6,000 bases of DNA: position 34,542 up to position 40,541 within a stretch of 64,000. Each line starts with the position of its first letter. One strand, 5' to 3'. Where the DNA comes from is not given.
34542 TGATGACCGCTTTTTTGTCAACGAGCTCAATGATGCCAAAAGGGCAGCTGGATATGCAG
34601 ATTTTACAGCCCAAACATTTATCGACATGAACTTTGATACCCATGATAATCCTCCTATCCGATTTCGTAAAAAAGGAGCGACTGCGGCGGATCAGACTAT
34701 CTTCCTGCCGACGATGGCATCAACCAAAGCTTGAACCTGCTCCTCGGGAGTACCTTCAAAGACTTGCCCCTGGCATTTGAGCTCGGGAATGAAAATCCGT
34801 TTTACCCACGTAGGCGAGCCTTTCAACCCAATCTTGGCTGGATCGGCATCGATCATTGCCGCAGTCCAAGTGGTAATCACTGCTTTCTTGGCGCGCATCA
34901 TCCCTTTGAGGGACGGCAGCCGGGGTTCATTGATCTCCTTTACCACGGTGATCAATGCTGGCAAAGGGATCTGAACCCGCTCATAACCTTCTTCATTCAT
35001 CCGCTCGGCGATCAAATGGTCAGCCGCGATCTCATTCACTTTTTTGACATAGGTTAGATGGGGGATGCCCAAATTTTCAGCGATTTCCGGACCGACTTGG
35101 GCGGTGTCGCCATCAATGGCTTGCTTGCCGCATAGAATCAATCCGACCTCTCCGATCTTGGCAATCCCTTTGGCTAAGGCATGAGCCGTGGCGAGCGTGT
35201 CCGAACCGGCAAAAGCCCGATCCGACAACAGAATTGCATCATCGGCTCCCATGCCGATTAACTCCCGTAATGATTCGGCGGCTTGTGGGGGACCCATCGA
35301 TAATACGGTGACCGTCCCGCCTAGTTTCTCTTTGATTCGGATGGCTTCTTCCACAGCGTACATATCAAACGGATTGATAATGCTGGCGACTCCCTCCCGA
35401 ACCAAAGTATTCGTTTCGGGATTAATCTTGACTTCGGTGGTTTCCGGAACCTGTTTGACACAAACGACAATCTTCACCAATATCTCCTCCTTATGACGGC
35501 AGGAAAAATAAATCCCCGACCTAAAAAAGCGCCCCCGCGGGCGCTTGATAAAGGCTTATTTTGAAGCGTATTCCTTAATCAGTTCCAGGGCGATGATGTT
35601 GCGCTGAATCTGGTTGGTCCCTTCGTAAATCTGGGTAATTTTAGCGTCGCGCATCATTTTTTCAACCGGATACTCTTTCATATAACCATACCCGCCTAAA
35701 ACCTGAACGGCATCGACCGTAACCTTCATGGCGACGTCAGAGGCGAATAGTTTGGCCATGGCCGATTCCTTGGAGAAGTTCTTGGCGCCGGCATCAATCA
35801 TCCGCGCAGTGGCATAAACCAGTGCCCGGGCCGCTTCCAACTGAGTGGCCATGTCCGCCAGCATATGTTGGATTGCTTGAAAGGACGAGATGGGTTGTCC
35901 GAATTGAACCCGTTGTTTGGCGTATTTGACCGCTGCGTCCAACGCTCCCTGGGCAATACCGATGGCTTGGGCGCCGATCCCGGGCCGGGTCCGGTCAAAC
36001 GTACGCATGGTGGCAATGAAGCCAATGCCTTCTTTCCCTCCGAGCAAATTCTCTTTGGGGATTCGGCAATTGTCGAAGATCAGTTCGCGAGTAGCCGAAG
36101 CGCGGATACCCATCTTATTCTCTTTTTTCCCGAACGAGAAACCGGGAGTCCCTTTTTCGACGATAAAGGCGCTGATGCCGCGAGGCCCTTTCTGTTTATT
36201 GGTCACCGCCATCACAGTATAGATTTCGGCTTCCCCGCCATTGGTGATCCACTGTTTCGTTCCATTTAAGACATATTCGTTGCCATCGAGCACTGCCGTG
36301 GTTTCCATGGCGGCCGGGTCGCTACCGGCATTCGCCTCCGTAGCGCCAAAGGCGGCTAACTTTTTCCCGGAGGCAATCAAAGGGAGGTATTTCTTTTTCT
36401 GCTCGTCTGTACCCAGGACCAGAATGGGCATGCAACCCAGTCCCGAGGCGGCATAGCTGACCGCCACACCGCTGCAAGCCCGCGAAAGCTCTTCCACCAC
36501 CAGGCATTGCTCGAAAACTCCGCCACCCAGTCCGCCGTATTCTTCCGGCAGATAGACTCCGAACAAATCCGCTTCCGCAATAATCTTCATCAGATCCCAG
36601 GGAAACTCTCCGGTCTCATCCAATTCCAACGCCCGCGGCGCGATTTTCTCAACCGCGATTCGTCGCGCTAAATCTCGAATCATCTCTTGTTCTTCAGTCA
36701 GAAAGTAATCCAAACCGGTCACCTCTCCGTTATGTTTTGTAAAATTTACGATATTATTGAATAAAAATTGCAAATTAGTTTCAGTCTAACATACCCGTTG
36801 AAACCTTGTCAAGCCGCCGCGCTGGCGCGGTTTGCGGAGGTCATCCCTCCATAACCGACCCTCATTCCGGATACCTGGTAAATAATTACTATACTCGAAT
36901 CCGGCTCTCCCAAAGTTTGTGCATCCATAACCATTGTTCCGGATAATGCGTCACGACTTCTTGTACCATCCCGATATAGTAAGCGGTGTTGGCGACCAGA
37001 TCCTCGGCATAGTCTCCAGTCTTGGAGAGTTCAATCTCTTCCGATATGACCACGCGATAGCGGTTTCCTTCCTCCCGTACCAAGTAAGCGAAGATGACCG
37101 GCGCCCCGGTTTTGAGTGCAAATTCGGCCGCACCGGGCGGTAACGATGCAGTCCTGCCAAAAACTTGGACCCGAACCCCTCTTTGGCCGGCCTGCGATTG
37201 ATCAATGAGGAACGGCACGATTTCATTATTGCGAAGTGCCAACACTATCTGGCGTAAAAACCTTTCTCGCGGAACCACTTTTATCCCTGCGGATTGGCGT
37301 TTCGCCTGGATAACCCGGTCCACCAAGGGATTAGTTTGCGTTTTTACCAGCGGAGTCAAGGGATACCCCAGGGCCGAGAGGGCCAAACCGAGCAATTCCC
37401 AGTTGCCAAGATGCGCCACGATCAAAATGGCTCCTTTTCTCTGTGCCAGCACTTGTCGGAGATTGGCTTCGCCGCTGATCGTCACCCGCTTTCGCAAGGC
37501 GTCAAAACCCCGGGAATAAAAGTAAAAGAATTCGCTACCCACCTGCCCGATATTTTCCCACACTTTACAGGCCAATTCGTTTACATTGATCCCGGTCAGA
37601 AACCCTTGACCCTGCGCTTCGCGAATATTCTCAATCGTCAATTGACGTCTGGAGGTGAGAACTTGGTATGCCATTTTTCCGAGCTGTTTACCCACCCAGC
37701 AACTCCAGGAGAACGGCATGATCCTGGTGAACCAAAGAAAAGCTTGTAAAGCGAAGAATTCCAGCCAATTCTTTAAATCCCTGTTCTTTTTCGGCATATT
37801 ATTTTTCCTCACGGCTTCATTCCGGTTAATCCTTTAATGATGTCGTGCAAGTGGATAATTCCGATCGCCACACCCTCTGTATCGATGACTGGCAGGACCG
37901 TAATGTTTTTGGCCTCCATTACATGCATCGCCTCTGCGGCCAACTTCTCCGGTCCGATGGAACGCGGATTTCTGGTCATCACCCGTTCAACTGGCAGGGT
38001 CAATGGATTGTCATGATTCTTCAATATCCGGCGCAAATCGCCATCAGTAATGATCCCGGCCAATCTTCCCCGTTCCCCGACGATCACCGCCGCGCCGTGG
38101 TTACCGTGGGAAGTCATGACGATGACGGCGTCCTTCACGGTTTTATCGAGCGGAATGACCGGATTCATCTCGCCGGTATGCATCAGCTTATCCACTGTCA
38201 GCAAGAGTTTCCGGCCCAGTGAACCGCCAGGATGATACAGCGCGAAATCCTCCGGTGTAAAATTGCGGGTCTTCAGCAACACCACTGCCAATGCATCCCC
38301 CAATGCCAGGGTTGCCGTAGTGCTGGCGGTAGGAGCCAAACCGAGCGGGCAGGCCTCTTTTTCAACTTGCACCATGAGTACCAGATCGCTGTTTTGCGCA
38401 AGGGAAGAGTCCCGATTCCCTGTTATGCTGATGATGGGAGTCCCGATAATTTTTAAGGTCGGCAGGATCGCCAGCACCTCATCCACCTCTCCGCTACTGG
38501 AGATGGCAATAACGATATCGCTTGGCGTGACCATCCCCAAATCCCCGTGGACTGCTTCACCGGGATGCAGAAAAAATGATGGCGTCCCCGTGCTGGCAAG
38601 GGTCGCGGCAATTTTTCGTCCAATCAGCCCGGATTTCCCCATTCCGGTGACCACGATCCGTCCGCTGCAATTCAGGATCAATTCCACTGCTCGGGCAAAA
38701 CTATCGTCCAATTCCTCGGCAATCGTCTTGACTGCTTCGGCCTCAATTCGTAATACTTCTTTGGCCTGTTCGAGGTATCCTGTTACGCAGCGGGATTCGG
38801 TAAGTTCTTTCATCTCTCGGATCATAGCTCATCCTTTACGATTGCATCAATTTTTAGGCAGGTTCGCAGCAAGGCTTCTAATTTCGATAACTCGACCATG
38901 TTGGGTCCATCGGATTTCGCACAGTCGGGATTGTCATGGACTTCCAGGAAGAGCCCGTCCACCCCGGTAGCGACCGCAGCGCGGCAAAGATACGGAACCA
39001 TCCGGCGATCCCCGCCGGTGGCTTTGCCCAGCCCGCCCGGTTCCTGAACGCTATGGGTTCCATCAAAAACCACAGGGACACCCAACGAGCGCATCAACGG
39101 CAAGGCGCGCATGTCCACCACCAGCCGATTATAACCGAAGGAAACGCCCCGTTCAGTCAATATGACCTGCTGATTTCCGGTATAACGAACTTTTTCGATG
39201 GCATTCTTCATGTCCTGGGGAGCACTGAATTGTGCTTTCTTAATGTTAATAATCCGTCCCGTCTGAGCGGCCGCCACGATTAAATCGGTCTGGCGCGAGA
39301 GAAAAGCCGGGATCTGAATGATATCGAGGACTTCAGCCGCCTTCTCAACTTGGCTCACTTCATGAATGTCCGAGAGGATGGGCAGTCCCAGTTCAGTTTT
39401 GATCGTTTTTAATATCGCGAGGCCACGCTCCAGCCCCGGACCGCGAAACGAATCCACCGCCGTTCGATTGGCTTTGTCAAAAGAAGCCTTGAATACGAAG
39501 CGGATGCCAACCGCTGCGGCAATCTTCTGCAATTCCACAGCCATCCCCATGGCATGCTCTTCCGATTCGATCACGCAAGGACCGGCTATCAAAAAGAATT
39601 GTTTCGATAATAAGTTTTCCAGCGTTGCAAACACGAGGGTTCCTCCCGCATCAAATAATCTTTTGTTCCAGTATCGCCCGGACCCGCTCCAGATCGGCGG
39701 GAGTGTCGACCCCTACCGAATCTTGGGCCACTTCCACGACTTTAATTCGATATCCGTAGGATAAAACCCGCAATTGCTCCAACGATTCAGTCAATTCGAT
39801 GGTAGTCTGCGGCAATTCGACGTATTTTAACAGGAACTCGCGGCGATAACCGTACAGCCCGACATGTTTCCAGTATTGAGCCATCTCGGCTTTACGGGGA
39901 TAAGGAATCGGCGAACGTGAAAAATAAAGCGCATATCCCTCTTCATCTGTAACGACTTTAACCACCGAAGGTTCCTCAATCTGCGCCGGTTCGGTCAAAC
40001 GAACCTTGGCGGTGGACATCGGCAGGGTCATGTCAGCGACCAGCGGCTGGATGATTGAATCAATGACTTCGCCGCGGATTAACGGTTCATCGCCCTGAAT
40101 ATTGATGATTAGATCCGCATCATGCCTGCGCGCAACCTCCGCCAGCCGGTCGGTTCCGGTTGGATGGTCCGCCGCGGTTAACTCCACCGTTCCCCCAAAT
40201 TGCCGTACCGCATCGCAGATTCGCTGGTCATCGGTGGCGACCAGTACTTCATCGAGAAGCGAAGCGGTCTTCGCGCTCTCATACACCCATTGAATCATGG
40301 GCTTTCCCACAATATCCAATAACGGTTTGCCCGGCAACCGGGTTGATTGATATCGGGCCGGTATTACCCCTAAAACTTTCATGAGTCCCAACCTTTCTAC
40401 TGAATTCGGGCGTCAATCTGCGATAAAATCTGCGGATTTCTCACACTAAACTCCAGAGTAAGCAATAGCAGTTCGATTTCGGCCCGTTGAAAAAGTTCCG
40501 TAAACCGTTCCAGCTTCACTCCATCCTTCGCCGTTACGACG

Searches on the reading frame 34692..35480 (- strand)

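Call 60: search_protein_families(library=pfam, proteins=[window:34692-35480:-], max_evalue=0.00001)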
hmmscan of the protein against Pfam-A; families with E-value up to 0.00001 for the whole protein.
window:34692-35480:- (262 aa): 1 family
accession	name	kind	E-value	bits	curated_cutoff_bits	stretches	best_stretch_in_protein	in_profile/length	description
PF01012.27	ETF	-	5e-48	163.7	26.7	1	24-208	2-179/181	Electron transfer flavoprotein domain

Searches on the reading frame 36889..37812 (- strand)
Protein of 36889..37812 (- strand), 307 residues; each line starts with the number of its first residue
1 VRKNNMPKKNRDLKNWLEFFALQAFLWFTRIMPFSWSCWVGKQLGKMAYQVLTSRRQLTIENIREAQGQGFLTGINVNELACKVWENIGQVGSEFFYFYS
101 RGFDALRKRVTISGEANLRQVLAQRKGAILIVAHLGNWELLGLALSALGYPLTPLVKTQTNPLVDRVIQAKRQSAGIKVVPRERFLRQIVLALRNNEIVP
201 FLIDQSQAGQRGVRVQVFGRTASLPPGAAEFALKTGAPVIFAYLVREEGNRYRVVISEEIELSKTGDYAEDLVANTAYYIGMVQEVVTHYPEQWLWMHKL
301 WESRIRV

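Call 60: search_protein_families(library=pfam, proteins=[window:36889-37812:-], max_evalue=0.00001)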
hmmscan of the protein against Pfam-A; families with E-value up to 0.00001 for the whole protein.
window:36889-37812:- (307 aa): 1 family
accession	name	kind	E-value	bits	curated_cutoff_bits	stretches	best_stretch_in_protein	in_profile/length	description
PF03279.18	Lip_A_acyltrans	-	3.4e-47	161.5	22.3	1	9-302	7-294/295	Bacterial lipid A biosynthesis acyltransferase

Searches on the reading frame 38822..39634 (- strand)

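Call 60: search_protein_families(library=pfam, proteins=[window:38822-39634:-], max_evalue=0.00001)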
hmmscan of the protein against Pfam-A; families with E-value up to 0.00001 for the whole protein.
window:38822-39634:- (270 aa): 1 family
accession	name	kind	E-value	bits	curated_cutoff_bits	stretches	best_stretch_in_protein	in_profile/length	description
PF00793.26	DAHP_synth_1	-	1.1e-73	247.9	25.5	1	11-264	16-266/270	DAHP synthetase I family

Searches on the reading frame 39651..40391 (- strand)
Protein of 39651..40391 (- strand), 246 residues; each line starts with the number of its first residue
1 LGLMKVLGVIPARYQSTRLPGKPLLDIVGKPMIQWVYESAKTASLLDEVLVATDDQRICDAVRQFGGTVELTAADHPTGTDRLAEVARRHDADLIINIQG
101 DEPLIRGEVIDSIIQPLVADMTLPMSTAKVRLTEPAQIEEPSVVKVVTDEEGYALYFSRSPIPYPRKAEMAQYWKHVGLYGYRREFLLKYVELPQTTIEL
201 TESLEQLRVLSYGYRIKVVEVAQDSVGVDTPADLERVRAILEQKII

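Call 60: search_protein_families(library=pfam, proteins=[window:39651-40391:-], max_evalue=0.00001)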
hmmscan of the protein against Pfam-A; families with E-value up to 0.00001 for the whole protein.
window:39651-40391:- (246 aa): 2 families
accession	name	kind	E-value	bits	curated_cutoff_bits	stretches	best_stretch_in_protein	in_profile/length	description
PF02348.25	CTP_transf_3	-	1.9e-59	201.5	22.6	1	8-216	2-217/217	Cytidylyltransferase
PF12804.13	NTP_transf_3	-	1.2e-07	32.5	27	1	16-118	9-112/160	MobA-like NTP transferase domain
